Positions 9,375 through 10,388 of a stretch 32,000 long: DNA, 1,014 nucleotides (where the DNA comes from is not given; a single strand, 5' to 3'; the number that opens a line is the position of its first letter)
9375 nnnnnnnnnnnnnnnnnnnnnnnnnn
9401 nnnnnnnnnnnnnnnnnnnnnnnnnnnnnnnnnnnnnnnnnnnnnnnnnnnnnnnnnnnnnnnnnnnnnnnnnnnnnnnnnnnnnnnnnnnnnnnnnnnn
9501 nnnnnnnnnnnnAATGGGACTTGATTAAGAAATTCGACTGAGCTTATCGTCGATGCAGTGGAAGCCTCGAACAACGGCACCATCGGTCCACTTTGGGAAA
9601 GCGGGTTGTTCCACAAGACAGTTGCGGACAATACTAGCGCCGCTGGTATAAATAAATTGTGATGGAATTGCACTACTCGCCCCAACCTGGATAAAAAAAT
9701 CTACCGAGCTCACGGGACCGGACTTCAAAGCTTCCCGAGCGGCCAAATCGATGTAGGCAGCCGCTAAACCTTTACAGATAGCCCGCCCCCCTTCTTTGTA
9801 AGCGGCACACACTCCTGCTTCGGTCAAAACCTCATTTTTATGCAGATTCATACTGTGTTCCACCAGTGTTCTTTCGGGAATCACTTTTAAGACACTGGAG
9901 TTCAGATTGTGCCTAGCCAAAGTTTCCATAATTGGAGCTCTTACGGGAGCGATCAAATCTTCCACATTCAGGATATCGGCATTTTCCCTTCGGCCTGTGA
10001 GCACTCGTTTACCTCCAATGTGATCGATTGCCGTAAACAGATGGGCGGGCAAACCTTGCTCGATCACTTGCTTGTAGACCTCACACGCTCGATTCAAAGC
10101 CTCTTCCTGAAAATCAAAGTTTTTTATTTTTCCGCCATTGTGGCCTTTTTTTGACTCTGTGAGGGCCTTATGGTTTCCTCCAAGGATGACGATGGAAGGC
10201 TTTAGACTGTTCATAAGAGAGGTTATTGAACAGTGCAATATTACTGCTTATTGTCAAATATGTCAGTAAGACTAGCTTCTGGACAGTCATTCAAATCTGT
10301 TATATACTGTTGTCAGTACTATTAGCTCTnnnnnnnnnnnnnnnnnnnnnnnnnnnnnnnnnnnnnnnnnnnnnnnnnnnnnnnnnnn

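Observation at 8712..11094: AT-rich two-gene cassette of unknown function divergently paired with a TrmB-like regulator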

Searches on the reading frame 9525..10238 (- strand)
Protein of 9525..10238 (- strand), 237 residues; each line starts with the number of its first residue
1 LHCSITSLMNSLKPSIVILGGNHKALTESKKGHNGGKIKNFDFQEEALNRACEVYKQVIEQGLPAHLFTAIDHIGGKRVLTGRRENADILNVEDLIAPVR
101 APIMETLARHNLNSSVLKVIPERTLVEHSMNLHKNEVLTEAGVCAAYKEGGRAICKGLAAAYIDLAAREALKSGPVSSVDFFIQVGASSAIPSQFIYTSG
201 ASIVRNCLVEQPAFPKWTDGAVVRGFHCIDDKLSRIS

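Call 3: search_protein_families(library=pfam, proteins=[window:9525-10238:-], max_evalue=1)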
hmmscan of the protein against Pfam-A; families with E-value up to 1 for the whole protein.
window:9525-10238:- (237 aa): 0 families

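Call 4: search_protein_families(library=ncbifam, proteins=[window:9525-10238:-], max_evalue=1)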
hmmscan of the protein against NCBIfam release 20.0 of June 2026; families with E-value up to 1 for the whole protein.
window:9525-10238:- (237 aa): 0 families

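Call 6: find_homologous_proteins(query=window:9525-10238:-)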
Query window:9525-10238:- (237 aa): 3 proteins with E <= 0.001 among 1025 candidates.
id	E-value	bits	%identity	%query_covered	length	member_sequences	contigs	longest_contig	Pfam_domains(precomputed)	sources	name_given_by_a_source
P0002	3.8e-147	506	100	97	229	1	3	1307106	-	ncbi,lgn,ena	ncbi:MAG: hypothetical protein AAB383_05440 [Patescibacteria group bacterium]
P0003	1.3e-81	292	60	97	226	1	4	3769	-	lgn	-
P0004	6.6e-57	211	47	93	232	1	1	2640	-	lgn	-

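Call 7: find_encoding_contigs(protein=P0003, flank=10000)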
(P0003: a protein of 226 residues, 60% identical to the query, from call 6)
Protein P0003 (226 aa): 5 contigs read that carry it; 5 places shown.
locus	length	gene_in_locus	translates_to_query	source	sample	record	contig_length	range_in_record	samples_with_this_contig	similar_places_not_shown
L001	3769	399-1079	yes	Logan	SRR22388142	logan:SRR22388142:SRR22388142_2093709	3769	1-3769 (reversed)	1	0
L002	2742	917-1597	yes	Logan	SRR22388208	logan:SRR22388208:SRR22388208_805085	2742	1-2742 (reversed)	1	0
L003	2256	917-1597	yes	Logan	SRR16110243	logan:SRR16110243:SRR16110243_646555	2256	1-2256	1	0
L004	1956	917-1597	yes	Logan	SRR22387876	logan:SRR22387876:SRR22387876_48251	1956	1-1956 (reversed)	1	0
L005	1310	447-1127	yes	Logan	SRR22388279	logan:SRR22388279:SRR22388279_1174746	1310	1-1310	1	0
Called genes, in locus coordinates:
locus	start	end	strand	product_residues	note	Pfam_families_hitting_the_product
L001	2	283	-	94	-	?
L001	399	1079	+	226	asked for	-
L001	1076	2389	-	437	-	PF02844:GARS_N, PF01071:GARS_A, PF02843:GARS_C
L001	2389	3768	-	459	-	?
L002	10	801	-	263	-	PF01978:TrmB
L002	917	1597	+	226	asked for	-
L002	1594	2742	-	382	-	?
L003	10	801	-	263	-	PF01978:TrmB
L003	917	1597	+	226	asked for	-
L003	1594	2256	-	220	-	?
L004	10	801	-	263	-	PF01978:TrmB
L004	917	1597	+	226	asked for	-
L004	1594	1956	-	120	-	?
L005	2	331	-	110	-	?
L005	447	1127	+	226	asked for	-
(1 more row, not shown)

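Call 8: find_encoding_contigs(protein=P0004, flank=10000)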
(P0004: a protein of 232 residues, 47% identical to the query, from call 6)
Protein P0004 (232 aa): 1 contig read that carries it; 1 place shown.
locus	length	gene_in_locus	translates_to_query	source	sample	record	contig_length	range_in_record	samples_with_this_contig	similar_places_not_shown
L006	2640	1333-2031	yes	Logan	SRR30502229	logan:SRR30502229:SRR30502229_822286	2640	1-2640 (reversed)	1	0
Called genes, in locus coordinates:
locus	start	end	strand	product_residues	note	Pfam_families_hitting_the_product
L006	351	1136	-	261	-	PF01978:TrmB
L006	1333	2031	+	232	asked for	-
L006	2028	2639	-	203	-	?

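Call 9: search_protein_families(library=padloc, proteins=[window:9525-10214:-], max_evalue=1)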
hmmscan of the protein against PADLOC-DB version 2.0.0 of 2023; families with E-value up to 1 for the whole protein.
window:9525-10214:- (229 aa): 0 families

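Call 10: search_protein_families(library=phrogs, proteins=[window:9525-10214:-], max_evalue=1)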
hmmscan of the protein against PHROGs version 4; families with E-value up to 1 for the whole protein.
window:9525-10214:- (229 aa): 0 families

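Call 14: find_homologous_proteins(query=A1, max_evalue=0.01)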
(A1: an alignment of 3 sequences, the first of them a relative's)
Query A1 (3 sequences) (229 aa, profile of the alignment): 4 proteins with E <= 0.01 among 8000 candidates.
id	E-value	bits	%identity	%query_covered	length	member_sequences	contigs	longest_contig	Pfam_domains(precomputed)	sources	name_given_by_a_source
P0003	3.2e-126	437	60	100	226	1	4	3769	-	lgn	-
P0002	8.8e-125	433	100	100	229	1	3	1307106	-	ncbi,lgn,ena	ncbi:MAG: hypothetical protein AAB383_05440 [Patescibacteria group bacterium]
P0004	3.1e-119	414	47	96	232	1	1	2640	-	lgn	-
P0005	3.1e-47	179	36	94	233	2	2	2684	-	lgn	-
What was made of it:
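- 9525..10214 (-): ORF B: a 229-aa Rossmann-like alpha/beta protein from a four-lineage orphan family (NCBI tag AAB383_05440). An alternative TTG start lies at 10238. Only P0003, P0004 and P0005 are related (calls 6, 14).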

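Call 15: find_encoding_contigs(protein=P0005, flank=10000)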
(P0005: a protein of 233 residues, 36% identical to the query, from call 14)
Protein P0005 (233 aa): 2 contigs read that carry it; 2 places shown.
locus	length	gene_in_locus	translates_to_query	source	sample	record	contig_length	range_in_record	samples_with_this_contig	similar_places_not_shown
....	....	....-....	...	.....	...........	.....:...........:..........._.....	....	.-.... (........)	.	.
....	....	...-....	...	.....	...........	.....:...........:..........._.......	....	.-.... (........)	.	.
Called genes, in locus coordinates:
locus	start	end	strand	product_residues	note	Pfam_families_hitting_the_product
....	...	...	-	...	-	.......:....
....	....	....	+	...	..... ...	-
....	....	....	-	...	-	?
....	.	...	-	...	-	?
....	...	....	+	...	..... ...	-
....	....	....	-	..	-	?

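Call 18: search_solved_structures(query=A2, max_evalue=10)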
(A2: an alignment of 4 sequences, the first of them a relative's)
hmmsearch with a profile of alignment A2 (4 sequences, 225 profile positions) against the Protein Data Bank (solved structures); distinct sequences matched with E-value up to 10: 16.
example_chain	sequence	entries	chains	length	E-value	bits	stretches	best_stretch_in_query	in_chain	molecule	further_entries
6hgn_A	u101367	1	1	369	0.083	15.3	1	117-157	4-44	Alpha-1-antichymotrypsin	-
5om2_A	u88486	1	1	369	0.084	15.3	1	117-157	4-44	Alpha-1-antichymotrypsin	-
5om3_A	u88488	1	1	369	0.084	15.3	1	117-157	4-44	Alpha-1-antichymotrypsin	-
6hgg_A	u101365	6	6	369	0.084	15.3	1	117-157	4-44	Alpha-1-antichymotrypsin | alpha1-Antichymotrypsin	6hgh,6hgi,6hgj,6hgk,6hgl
6hgm_A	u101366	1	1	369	0.085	15.3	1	117-157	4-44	Alpha-1-antichymotrypsin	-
5om7_A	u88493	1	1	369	0.086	15.3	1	117-157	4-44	Alpha-1-antichymotrypsin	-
5om5_A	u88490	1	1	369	0.086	15.3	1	117-157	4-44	Alpha-1-antichymotrypsin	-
5om6_A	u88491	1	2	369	0.086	15.3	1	117-157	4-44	Alpha-1-antichymotrypsin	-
5om8_A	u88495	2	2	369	0.086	15.3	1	117-157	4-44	Alpha-1-antichymotrypsin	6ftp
6hgf_A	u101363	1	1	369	0.087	15.3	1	117-157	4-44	Alpha-1-antichymotrypsin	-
6hgd_A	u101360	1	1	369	0.087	15.3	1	117-157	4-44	Alpha-1-antichymotrypsin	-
6hge_A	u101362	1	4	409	0.098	15.1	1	117-157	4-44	Alpha-1-antichymotrypsin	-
3apz_A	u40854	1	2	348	1.5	11.3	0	67-133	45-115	Geranyl diphosphate synthase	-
33cg_E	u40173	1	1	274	2.5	10.5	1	94-136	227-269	Fab VR-6 heavy chain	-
33ch_E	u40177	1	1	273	2.6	10.4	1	94-136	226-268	Fab VR-4 heavy chain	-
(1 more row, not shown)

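Call 29: predict_structure(alignment_id=A2)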
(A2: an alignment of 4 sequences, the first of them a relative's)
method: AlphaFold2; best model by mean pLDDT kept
length: 229 residues; sequences in the alignment: 4
mean_pLDDT: 85.9   pTM: 0.87
mean pLDDT of the five models: 85.9, 84.6, 77.8, 72.7, 68.3
residues with pLDDT >= 90: 117; 70-90: 82; 50-70: 28; < 50: 2
segments of 3 or more residues with pLDDT < 50: none
pLDDT, mean of each block of 10 residues (from residue 1): 77 89 61 91 96 96 87 87 95 97 97 93 89 72 64 94 93 82 73 87 85 90 79
secondary structure, 60 per line:
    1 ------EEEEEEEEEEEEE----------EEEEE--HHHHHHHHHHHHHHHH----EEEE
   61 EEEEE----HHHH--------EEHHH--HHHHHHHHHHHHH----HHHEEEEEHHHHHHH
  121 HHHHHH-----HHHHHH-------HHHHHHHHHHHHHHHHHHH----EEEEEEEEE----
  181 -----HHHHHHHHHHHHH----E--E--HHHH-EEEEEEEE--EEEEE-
elements in order: E7-19 E30-34 H37-52 E57-65 H70-73 H89-101 E109-113 H114-126 H132-137 H145-163 E168-176 H186-198 H209-212 E214-221 E224-228
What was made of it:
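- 9525..10214 (-): The AF2 model has pLDDT 85.9 (call 29).
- The model has pLDDT 85.9 and pTM 0.87 (call 29).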

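Call 36: fold_search(model_id=the predicted structure, library=pdb)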
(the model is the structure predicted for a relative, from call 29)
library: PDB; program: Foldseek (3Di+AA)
matches with E <= 10: 1166; with E <= 0.001: 0
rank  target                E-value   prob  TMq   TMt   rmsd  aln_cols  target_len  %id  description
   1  8i4y_A                1.8e-02  0.12  0.16  0.05  15.4       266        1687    9  CalA3 complex structure with amidation product (released 2023-02-22)
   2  1d7o                  3.5e-02  0.21  0.27  0.22  15.1       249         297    8  CRYSTAL STRUCTURE OF BRASSICA NAPUS ENOYL ACYL CARRIER PROTEIN REDUCTASE COMPLEXED WITH NAD AND TRICLOSAN (released 1999-11-08)
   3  2dcn_A                5.4e-02  0.13  0.22  0.18  14.0       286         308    9  Crystal structure of 2-keto-3-deoxygluconate kinase from Sulfolobus tokodaii complexed with 2-keto-6-phosphogluconate  (released 2006-01-31)
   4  2jgv_A                5.8e-02  0.13  0.24  0.19  15.2       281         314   10  STRUCTURE OF Staphylococcus aureus D-TAGATOSE-6-PHOSPHATE KINASE in complex with ADP (released 2007-04-24)
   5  6vm6_F                6.2e-02  0.14  0.24  0.14  17.8       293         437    9  Structure of Acinetobacter baumannii Cap4 SAVED/CARF-domain containing receptor with the cyclic trinucleotide 2'3'3'-c (released 2020-06-17)
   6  3k0c_C                6.2e-02  0.10  0.20  0.12  14.7       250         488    9  Crystal structure of the phosphorylation-site double mutant S431A/T432E of the KaiC circadian clock protein (released 2010-03-31)
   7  7krg_B                6.6e-02  0.25  0.28  0.25  11.6       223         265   12  Crystal Structure of Mannitol Dehydrogenase (ChMDH) from Cladosporium herbarum in complex with NADP+ and Na (released 2022-02-23)
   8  1u0b_B                7.0e-02  0.41  0.38  0.23   8.9       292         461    8  Crystal structure of cysteinyl-tRNA synthetase binary complex with tRNACys (released 2004-11-23)
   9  1dpg_A                7.0e-02  0.21  0.28  0.16  12.5       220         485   10  GLUCOSE 6-PHOSPHATE DEHYDROGENASE FROM LEUCONOSTOC MESENTEROIDES (released 1996-03-08)
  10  7e6o_B                7.0e-02  0.18  0.23  0.22  12.3       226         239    9  Crystal structure of polyol dehydrogenase from Paracoccus denitrificans (released 2022-03-02)
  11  8zn5_I                7.0e-02  0.13  0.21  0.13  13.4       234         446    9  Crystal Structure of Designed Clock Protein KaiC (released 2025-04-16)
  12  8tqz_E                7.4e-02  0.23  0.22  0.20  10.3       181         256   12  Eukaryotic translation initiation factor 2B with a mutation (L516A) in the delta subunit (released 2023-12-06)
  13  9kq9_K                8.4e-02  0.63  0.30  0.31   6.4       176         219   11  The structure of the YcfA-GTP from Erwinia amylovora (released 2025-10-01)
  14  3gdf_A                8.4e-02  0.20  0.26  0.24  11.3       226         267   11  Crystal structure of the NADP-dependent mannitol dehydrogenase from Cladosporium herbarum. (released 2010-05-26)
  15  6iad                  8.4e-02  0.08  0.17  0.12  12.8       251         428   11  Apo crystal structure of archaeal Methanocaldococcus infernus Elp3 (del1-54) (released 2019-02-20)
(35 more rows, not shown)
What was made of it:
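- On HUP class (PP-loop ATPase, USP, class I aaRS core) (ORF B): The best hits are YcfA (probability 0.63, E=0.08, TM 0.30-0.34) and CysRS (TM 0.38) (call 36).
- Closest known: DUF218/YdcF-like and HUP-class Rossmann-like domains. Same: The best PDB probabilities go to YcfA (0.63), UspF (0.47) and CysRS (0.41) (call 36).
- Weak fold hits include nucleotide-sensor folds such as USP and CARF/SAVED (call 36).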

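Call 43: find_related_loci(query=A2, collection=metagenome_contigs, flank=10000)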
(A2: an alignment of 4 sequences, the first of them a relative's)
Query A2 (229 aa) in metagenome_contigs; peptide patterns used: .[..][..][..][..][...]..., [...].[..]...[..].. (x = any residue, [..] = any of these).
209 stretches matched a pattern, but none encodes a relative of the query by tblastn (E <= 1e-3).

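Call 55: search_protein_families(library=pfam, alignment_id=A2, max_evalue=10)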
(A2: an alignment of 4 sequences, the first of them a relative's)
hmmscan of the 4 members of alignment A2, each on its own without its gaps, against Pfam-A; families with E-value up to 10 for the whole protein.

A. member 1, P0002 (229 aa): 0 families

B. families by the number of members that match (of 4 scanned): 0 families

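Call 56: search_protein_families(library=ncbifam, alignment_id=A2, max_evalue=10)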
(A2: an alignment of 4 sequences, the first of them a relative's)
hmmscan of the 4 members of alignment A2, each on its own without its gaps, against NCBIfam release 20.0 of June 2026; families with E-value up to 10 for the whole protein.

A. member 1, P0002 (229 aa): 0 families

B. families by the number of members that match (of 4 scanned): 0 families
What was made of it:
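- Tried and rejected: Nothing was found (calls 3, 4, 9, 10, 55, 56).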

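Call 64: fold_search(model_id=the predicted structure, library=viral)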
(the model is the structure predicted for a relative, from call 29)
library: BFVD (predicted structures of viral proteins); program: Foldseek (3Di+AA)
matches with E <= 10: 714; with E <= 0.001: 1
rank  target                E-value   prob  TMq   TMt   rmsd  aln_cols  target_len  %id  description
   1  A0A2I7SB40            2.5e-04  1.00  0.37  0.45   9.9       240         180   10  (no name in the UniProt tables at hand)
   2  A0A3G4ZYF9            6.6e-03  0.54  0.31  0.25  12.6       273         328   10  Uncharacterized protein [Gaeavirus sp.]
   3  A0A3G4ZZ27            9.0e-03  0.94  0.36  0.44   7.4       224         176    8  YdcF family protein [Edafosvirus sp.]
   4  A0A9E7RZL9            1.2e-02  0.87  0.37  0.31   9.0       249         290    7  Polynucleotide kinase PNKP phosphatase domain-containing protein [Escherichia phage EC150]
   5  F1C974                1.3e-02  0.82  0.43  0.37   9.1       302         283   10  Cysteinyl-tRNA synthetase (Fragment) [Courdo11 virus]
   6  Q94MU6                1.6e-02  0.82  0.35  0.46   9.6       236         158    8  p23 [Myxococcus phage Mx8]
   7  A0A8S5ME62            1.8e-02  0.41  0.23  0.14  10.8       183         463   13  DNA beta-glucosyltransferase [Siphoviridae sp. ctYh54]
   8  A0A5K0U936            1.9e-02  0.35  0.28  0.21  14.4       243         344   10  SDR family NAD(P)-dependent oxidoreductase [Yasminevirus sp. GU-2018]
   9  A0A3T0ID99            2.1e-02  0.82  0.33  0.48   8.5       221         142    8  (no name in the UniProt tables at hand)
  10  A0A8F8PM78            2.4e-02  0.21  0.19  0.07  12.2       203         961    8  AAA-ATPase, SpoVK/Ycf46/Vps4 family [Clandestinovirus]
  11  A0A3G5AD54            3.1e-02  0.54  0.31  0.25   9.3       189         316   11  DUF1152 domain-containing protein [Hyperionvirus sp.]
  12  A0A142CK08            3.7e-02  0.12  0.18  0.17  15.9       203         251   12  (no name in the UniProt tables at hand)
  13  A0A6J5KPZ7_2          4.2e-02  0.57  0.36  0.12   8.0       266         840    9  Cytidine and deoxycytidylate deaminase domain containing protein [uncultured Caudovirales phage]
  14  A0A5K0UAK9            4.5e-02  0.09  0.15  0.08  17.6       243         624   10  AAA+ ATPase domain-containing protein [Yasminevirus sp. GU-2018]
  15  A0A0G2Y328            5.4e-02  0.16  0.25  0.24  11.7       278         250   10  NYN domain-containing protein [Acanthamoeba polyphaga mimivirus]
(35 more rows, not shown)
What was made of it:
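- On DUF218 / YdcF-like (ORF B): A YdcF-family model in BFVD matches at probability 0.94 and E=9e-3, with TM 0.36/0.44 (call 64).
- Closest known: DUF218/YdcF-like and HUP-class Rossmann-like domains. Same: A YdcF-family viral model matches at probability 0.94 (TM 0.36/0.44; call 64).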

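Call 76: search_dna_similar(query=window:9525-10214:-, collection=phages, mode=protein, max_evalue=0.01)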
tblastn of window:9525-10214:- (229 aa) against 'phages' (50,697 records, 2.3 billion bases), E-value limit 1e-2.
No match.

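Call 95: find_related_loci(query=A2, collection=viral_contigs, flank=5000)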
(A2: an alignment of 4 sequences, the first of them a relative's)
Query A2 (229 aa) in viral_contigs; peptide patterns used: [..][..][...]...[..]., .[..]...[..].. (x = any residue, [..] = any of these).
34 stretches matched a pattern, but none encodes a relative of the query by tblastn (E <= 1e-3).
